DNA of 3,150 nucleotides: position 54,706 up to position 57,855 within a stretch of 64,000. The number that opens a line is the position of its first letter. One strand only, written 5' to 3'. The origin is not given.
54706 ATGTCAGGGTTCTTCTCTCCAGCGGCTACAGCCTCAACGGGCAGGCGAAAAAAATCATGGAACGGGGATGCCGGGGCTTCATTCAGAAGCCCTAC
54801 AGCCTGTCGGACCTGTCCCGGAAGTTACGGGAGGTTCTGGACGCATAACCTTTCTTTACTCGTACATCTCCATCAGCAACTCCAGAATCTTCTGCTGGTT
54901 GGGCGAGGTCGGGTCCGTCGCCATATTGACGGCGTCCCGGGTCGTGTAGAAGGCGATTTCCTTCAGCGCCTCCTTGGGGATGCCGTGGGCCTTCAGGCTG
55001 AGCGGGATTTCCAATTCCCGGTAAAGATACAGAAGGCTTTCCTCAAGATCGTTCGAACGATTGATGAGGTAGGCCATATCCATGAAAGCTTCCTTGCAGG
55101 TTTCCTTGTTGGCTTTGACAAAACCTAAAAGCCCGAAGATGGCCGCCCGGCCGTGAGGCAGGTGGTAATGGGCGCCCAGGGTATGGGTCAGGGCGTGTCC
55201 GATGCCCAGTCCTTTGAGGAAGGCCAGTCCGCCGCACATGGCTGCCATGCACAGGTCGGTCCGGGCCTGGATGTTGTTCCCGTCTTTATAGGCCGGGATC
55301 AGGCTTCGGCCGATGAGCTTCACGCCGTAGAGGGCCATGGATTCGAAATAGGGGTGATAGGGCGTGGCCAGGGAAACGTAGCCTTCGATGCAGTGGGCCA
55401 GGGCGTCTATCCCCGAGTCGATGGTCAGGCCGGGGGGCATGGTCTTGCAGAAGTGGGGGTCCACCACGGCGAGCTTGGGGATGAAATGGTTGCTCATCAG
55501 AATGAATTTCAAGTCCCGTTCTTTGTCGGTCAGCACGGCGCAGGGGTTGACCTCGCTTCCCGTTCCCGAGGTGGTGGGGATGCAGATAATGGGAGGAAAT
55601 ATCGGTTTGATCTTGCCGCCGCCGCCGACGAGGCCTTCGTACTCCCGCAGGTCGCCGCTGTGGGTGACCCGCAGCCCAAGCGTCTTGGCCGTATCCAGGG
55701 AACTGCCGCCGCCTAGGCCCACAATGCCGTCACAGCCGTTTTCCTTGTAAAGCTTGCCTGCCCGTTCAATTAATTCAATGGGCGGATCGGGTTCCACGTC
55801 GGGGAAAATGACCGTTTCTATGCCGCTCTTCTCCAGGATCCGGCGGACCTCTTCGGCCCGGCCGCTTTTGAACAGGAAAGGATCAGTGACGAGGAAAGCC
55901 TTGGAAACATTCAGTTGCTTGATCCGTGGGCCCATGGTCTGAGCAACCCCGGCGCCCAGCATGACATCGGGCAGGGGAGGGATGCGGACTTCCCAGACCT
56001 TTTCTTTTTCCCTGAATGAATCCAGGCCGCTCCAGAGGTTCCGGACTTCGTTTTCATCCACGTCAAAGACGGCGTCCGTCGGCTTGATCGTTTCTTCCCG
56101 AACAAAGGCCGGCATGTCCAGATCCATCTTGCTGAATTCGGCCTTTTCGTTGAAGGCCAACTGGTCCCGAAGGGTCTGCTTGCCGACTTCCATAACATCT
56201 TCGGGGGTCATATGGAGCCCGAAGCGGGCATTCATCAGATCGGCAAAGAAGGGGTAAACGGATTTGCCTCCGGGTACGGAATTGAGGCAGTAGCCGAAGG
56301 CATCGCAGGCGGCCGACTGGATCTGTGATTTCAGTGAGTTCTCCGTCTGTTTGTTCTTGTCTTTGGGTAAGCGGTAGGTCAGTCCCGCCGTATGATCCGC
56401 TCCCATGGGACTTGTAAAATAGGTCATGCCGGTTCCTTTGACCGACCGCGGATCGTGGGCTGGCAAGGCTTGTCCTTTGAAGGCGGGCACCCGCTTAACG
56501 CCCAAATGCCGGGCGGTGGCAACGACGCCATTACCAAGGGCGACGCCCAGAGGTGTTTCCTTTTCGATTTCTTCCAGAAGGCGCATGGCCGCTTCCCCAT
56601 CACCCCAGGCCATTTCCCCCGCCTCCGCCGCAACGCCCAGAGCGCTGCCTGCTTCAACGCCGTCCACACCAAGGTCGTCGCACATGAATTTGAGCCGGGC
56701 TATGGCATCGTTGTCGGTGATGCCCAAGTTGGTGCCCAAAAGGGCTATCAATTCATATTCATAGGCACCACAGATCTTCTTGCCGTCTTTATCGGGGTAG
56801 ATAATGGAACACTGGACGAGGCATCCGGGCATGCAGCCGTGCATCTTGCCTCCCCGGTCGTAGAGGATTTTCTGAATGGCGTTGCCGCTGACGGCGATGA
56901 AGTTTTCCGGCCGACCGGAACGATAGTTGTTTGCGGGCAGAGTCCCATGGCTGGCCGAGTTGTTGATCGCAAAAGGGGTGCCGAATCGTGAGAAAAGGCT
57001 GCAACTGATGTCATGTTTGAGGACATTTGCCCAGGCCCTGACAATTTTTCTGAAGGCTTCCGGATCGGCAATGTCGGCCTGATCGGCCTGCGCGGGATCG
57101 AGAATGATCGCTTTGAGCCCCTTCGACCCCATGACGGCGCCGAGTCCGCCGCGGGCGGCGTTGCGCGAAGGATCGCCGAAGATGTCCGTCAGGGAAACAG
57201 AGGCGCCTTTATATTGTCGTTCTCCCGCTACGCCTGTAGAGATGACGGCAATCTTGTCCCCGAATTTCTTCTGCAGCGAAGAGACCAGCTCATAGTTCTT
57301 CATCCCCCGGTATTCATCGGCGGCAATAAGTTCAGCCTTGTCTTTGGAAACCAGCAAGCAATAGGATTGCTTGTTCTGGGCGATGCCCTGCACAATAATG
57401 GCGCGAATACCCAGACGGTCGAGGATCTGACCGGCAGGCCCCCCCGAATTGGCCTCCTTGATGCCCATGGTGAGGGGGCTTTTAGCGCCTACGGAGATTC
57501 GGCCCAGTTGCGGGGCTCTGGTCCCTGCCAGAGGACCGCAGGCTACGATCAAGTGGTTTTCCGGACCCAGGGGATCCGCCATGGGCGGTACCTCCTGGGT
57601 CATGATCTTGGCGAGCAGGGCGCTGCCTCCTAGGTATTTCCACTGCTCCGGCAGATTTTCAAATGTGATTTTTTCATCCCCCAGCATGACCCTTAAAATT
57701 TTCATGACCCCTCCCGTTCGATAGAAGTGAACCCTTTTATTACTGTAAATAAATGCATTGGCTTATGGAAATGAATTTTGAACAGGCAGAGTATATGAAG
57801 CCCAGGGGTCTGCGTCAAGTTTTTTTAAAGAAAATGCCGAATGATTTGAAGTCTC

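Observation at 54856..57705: Single-polypeptide fusion of a tungsten-type aldehyde:ferredoxin oxidoreductase with an iron-containing alcohol dehydrogenase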

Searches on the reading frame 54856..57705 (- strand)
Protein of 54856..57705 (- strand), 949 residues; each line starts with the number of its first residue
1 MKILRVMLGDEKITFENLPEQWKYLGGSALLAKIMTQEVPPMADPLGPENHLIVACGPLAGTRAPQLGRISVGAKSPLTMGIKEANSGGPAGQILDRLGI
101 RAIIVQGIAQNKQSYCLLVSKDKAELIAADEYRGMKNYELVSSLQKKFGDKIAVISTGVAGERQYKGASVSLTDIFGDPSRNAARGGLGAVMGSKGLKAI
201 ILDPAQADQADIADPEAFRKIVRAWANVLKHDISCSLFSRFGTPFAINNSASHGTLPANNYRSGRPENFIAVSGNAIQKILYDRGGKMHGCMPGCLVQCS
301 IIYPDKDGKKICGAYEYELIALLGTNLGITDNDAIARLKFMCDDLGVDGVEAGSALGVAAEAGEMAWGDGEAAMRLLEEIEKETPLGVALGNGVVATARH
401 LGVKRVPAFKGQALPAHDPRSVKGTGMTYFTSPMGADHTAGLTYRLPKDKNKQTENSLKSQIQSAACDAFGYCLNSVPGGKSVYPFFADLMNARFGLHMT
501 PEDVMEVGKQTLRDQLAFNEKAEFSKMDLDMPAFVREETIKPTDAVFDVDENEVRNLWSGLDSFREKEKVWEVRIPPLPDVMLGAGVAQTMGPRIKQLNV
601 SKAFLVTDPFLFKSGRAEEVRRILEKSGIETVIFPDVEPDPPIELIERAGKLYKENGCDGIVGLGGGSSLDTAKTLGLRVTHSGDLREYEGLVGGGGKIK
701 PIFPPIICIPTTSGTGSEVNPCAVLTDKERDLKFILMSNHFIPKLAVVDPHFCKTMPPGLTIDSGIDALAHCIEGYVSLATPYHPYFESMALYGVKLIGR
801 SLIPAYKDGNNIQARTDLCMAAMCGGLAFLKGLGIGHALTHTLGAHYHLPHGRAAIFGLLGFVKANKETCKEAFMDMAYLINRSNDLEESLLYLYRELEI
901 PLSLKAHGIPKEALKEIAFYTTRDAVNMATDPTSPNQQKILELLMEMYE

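Call 4: search_protein_families(library=pfam, proteins=[window:54856-57705:-], max_evalue=0.01)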
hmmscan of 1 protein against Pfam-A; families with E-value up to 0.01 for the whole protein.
window:54856-57705:- (949 aa): 5 families
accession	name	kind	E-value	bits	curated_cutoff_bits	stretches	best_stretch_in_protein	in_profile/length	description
PF02730.20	AFOR_N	-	3.9e-58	196.9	29.8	1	2-202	2-196/199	Aldehyde ferredoxin oxidoreductase, N-terminal domain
PF01314.23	AFOR_C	-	3e-51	175.2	27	1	222-541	3-345/385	Aldehyde ferredoxin oxidoreductase, domains 2 & 3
PF00465.25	Fe-ADH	-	4.1e-48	163.6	31.3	1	580-750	3-168/168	Iron-containing alcohol dehydrogenase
PF25137.1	ADH_Fe_C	-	6.6e-36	124.3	27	1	761-947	1-193/194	Fe-containing alcohol dehydrogenase family, C-terminal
PF13685.12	Fe-ADH_2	-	3.5e-09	37.3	28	1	584-677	3-94/149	Iron-containing alcohol dehydrogenase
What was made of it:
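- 57100..57702 (-): AFOR_N domain (residues 2-202). Carries Arg69, Asn86 and Arg181, which match P. furiosus AOR Arg76, Asn93 and Arg182 (pterin phosphate and Mg contacts). Pfam, 196.9 bits (call 4).
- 56083..57042 (-): AFOR_C domains 2 and 3 (residues 222-541). Carries Thr243, Tyr317/Glu318, D343-D-L-G-V-D348, His417 (P. furiosus Tyr427), His438, and D468-A-F-G-Y-C473. Pfam, 175.2 bits over profile positions 3-345 of 385 (call 4).
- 55456..55968 (-): Fe-ADH N-terminal (Rossmann-like) domain, residues 580-750. Carries Asp608 and G665-G-G-S668, the dinucleotide-binding motif. Pfam, 163.6 bits (call 4).
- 54865..55425 (-): ADH_Fe_C helical domain, residues 761-947. Carries the predicted metal ligands Asp767, His771, His837 and His851. 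Pfam, 124.3 bits (call 4).
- On AOR/WOR family large subunit (WorL): 196.9 and 175.2 bits against cut-offs of 29.8 and 27 (call 4).
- On Group III iron-containing alcohol dehydrogenase: 163.6 and 124.3 bits (call 4).
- On AdhE: There is no Aldedh hit; the N-terminus is AOR (call 4).
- Checked: Pfam hits are far above the curated cut-offs (call 4):
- Four Pfam domains lie far above their cut-offs (call 4).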

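Call 5: search_protein_families(library=ncbifam, proteins=[window:54856-57705:-], max_evalue=0.01)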
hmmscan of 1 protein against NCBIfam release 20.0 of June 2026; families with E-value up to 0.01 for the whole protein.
window:54856-57705:- (949 aa): 19 families
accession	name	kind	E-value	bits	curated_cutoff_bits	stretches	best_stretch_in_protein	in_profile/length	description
NF041833.1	Fe_ADH_ErcA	equivalog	3.9e-76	256.6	550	1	578-944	8-378/382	alcohol dehydrogenase-like regulatory protein ErcA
NF058672.1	4HyButDHCUPNE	equivalog_domain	5.7e-74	249.6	500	1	579-945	8-375/378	4-hydroxybutyrate dehydrogenase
NF053866.1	CholDhdGbsBBac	equivalog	1.3e-73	247.9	550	1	569-881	8-316/392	choline dehydrogenase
TIGR02638.1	lactal_redase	equivalog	2.5e-63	214.2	523.15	1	583-943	12-378/379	lactaldehyde reductase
NF007911.0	PRK10624.1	equivalog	3.5e-62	210.5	537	1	583-946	13-380/382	lactaldehyde reductase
NF010378.0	PRK13805.1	equivalog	3.9e-60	203.6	951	1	598-871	480-762/872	bifunctional acetaldehyde-CoA/alcohol dehydrogenase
NF050025.1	SulfAcetaldRedSarD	equivalog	3.7e-54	184.1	700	1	581-947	11-384/385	sulfoacetaldehyde reductase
NF007363.0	PRK09860.1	equivalog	5.7e-54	183.7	581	1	596-872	27-298/383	L-threonine dehydrogenase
NF011998.0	PRK15454.1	equivalog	3.8e-48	164.2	556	1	569-885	20-331/395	ethanolamine utilization ethanol dehydrogenase EutG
TIGR03405.1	Phn_Fe-ADH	equivalog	1e-39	136.4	423.7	1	622-916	41-338/355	iron-containing alcohol dehydrogenase PsrA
TIGR04266.1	NDMA_methanol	equivalog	3e-38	131.7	625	1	569-859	4-296/420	NDMA-dependent methanol dehydrogenase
NF007354.0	PRK09849.1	equivalog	4.8e-28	98.2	868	1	2-223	11-224/703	aldehyde ferredoxin oxidoreductase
NF011717.0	PRK15138.1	equivalog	1.6e-20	73.5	645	1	614-875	44-305/387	alcohol dehydrogenase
NF041822.1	daptide_DH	equivalog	6.4e-17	61.5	300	1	604-781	4-180/363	daptide-type RiPP biosynthesis dehydogenase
NF006941.0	PRK09423.1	subfamily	2.7e-10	39.6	336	1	583-678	13-105/367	glycerol dehydrogenase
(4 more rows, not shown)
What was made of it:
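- On Specific Fe-ADH equivalogs (ErcA, 4-hydroxybutyrate DH, choline DH, lactaldehyde reductase, EutG, and others): The best scores are 256.6 (cut-off 550), 249.6 (cut-off 500) and 247.9 (cut-off 550) (call 5).
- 4-hydroxybutyrate dehydrogenase is among the top three NCBIfam hits for the ADH half (249.6 bits, call 5). The 4-hydroxybutyrate dehydrogenase score is half the curated cut-off (500), and ErcA and choline dehydrogenase score equally well (call 5). The top NCBIfam hit for the ADH half is the regulatory protein ErcA, at 256.6 bits and below its cut-off of 550 (call 5).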

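Call 6: search_solved_structures(query=window:54856-57705:-, max_evalue=0.001, show_alignments=2)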
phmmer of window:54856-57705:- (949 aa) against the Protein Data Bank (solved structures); distinct sequences matched with E-value up to 0.001: 51.
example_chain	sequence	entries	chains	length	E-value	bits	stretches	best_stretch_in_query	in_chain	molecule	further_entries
1aor_A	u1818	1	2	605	2.7e-60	207.5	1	5-526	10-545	ALDEHYDE FERREDOXIN OXIDOREDUCTASE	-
8zrl_A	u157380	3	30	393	2.2e-59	204.5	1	579-944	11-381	NAD-dependent methanol dehydrogenase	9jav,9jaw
8zwd_B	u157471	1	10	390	3.6e-59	203.8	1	576-881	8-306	NAD(P)-dependent methanol dehydrogenase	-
4fr2_A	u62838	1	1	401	4e-54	187.1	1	582-948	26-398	1,3-propanediol dehydrogenase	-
9mqx_D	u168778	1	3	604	2.5e-53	184.4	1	2-539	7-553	Aldehyde:ferredoxin oxidoreductase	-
3bfj_A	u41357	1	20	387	3.2e-50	174.2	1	583-942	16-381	1,3-propanediol oxidoreductase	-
3owo_A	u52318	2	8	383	9.4e-49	169.3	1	594-946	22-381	Alcohol dehydrogenase 2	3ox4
9g7j_A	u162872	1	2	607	5.2e-48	166.8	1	2-444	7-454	Aldehyde ferredoxin oxidoreductase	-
3zdr_A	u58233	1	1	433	1.4e-47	165.4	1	596-867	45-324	ALCOHOL DEHYDROGENASE DOMAIN OF THE BIFUNCTIONAL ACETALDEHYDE DEHYDROGENASE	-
9q1t_A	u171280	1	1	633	2.2e-45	158.1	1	3-537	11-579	Tungsten-dependent aldehyde oxidoreductase WOR83 from Haloferax volcanii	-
1b25_A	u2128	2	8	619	1.5e-43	152.1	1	2-439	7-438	PROTEIN (FORMALDEHYDE FERREDOXIN OXIDOREDUCTASE) | FORMALDEHYDE FERREDOXIN OXIDOREDUCTASE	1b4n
8c0z_A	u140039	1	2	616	1.9e-43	151.7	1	2-444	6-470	Aldehyde:ferredoxin oxidoreductase,tungsten-containing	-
1rrm_A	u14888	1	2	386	6.3e-43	150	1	583-944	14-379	Lactaldehyde reductase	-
2bi4_A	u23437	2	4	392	8.8e-43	149.5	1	583-943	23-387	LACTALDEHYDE REDUCTASE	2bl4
7qlq_AAA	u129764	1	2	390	2e-42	148.3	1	583-943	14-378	Lactaldehyde reductase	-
7dag_A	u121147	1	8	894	2.1e-42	148.3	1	601-866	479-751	Aldehyde-alcohol dehydrogenase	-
8uhw_A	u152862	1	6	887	2.9e-42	147.8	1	598-860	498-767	Aldehyde-alcohol dehydrogenase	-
6tqh_A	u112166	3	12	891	1.1e-40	142.6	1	601-866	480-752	Aldehyde-alcohol dehydrogenase | Bifunctional aldehyde-alcohol dehydrogenase AdhE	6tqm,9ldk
30sm_A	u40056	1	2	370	1.1e-18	69.9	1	660-865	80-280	Cvir-Hbd2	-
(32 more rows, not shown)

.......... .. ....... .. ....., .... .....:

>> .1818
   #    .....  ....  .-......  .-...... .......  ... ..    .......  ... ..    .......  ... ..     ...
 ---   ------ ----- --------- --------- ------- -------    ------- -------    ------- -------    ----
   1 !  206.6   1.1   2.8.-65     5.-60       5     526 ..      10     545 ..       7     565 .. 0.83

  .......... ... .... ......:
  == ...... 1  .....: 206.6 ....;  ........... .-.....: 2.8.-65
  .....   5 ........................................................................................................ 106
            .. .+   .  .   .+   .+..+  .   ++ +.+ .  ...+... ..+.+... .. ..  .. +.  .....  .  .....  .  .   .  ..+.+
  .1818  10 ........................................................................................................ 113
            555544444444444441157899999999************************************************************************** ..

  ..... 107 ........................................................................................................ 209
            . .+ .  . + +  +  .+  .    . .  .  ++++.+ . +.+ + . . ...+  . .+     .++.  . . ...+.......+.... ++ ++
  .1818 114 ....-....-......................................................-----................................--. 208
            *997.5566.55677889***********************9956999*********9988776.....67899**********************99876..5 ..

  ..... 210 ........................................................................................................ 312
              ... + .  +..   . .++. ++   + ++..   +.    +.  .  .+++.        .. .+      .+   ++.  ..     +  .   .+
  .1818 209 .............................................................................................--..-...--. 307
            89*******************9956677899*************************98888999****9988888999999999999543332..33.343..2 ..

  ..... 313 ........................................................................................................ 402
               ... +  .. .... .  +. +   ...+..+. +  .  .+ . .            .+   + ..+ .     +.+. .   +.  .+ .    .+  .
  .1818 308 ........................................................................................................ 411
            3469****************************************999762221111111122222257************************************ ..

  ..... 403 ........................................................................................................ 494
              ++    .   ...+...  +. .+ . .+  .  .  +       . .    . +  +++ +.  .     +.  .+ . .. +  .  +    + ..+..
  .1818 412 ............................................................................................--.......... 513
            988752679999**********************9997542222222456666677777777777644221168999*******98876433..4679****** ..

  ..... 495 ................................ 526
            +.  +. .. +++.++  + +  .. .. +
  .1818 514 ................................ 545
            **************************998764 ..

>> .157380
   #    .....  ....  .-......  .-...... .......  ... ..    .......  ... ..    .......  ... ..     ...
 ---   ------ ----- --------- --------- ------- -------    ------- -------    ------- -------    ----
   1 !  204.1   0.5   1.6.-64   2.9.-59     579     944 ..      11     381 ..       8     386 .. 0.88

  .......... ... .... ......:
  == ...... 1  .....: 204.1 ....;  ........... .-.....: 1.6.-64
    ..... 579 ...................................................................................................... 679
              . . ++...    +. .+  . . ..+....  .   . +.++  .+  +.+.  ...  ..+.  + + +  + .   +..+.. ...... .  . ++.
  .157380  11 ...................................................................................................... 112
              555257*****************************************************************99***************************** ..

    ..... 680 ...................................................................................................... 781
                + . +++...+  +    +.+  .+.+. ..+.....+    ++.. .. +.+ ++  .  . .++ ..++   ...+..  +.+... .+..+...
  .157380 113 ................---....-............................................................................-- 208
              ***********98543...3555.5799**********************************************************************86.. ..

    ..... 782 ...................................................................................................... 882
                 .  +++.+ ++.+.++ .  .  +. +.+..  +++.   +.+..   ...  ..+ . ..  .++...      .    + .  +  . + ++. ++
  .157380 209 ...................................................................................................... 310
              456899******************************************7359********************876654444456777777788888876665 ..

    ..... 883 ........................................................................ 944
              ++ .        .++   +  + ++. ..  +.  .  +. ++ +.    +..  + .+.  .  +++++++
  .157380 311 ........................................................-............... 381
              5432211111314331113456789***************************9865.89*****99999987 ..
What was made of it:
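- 57100..57702 (-): 1aor alignment (call 6).
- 54865..55425 (-): 8zrl alignment (call 6).
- Checked: The Cys spacing C-x3-C-x3-C (C291, C295, C299), against C-x2-C-x3-C in P. furiosus AOR, is confirmed (call 6).
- The best solved relatives are 1aor (E 2.7e-60) and NAD-dependent methanol and 1,3-propanediol dehydrogenases (E 1e-50 to 1e-59) (call 6). The solved Hbd-type chain 30sm matches far more weakly (1e-18) than methanol dehydrogenases do (call 6).
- Tried and rejected: HMMER aligned P. furiosus Cys288 to a Met (call 6).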

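Call 8: find_homologous_proteins(query=window:54856-57705:-, max_evalue=1e-10)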
Query window:54856-57705:- (949 aa): 7970 proteins with E <= 1e-10 among 8000 candidates; the best 120 are listed.
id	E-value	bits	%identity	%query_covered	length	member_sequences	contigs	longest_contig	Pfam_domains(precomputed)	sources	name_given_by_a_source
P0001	0.0e+0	2180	100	100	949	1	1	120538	PF13685.13,PF02730.21,PF01314.24,PF25137.1,PF00465.26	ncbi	-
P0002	0.0e+0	1930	87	100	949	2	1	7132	PF13685.13,PF02730.21,PF01314.24,PF25137.1,PF00465.26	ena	-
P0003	0.0e+0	1915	85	100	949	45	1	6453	PF13685.13,PF02730.21,PF01314.24,PF25137.1,PF00465.26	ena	-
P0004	0.0e+0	1890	85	100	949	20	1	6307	PF13685.13,PF02730.21,PF01314.24,PF25137.1,PF00465.26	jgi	jgi:aldehyde:ferredoxin oxidoreductase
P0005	0.0e+0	1873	84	100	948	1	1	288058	PF13685.13,PF02730.21,PF01314.24,PF25137.1,PF00465.26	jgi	-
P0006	0.0e+0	1858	83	100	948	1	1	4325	PF13685.13,PF02730.21,PF01314.24,PF25137.1,PF00465.26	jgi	jgi:aldehyde:ferredoxin oxidoreductase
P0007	0.0e+0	1847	83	100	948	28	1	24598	PF13685.13,PF02730.21,PF01314.24,PF25137.1,PF00465.26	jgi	jgi:aldehyde:ferredoxin oxidoreductase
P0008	0.0e+0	1844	82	100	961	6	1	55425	PF13685.13,PF02730.21,PF01314.24,PF25137.1,PF00465.26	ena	-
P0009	0.0e+0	1843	83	100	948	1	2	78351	PF13685.13,PF02730.21,PF01314.24,PF25137.1,PF00465.26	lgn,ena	-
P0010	0.0e+0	1842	82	100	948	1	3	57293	PF13685.13,PF02730.21,PF01314.24,PF25137.1,PF00465.26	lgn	-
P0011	0.0e+0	1841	82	100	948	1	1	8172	PF13685.13,PF02730.21,PF01314.24,PF25137.1,PF00465.26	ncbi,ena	-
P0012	0.0e+0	1839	82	100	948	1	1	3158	PF13685.13,PF02730.21,PF01314.24,PF25137.1,PF00465.26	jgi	jgi:aldehyde:ferredoxin oxidoreductase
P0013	0.0e+0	1833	82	99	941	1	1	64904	PF13685.13,PF02730.21,PF01314.24,PF25137.1,PF00465.26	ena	-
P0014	0.0e+0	1832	82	99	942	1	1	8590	PF13685.13,PF02730.21,PF01314.24,PF25137.1,PF00465.26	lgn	-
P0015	0.0e+0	1829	82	99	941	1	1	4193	PF13685.13,PF02730.21,PF01314.24,PF25137.1,PF00465.26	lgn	-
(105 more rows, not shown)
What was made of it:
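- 54856..57705 (-): Whole fused gene: 949 codons plus stop (stop codon at 54856-54858). An identical protein, P0001, is in the NCBI collection (call 8).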
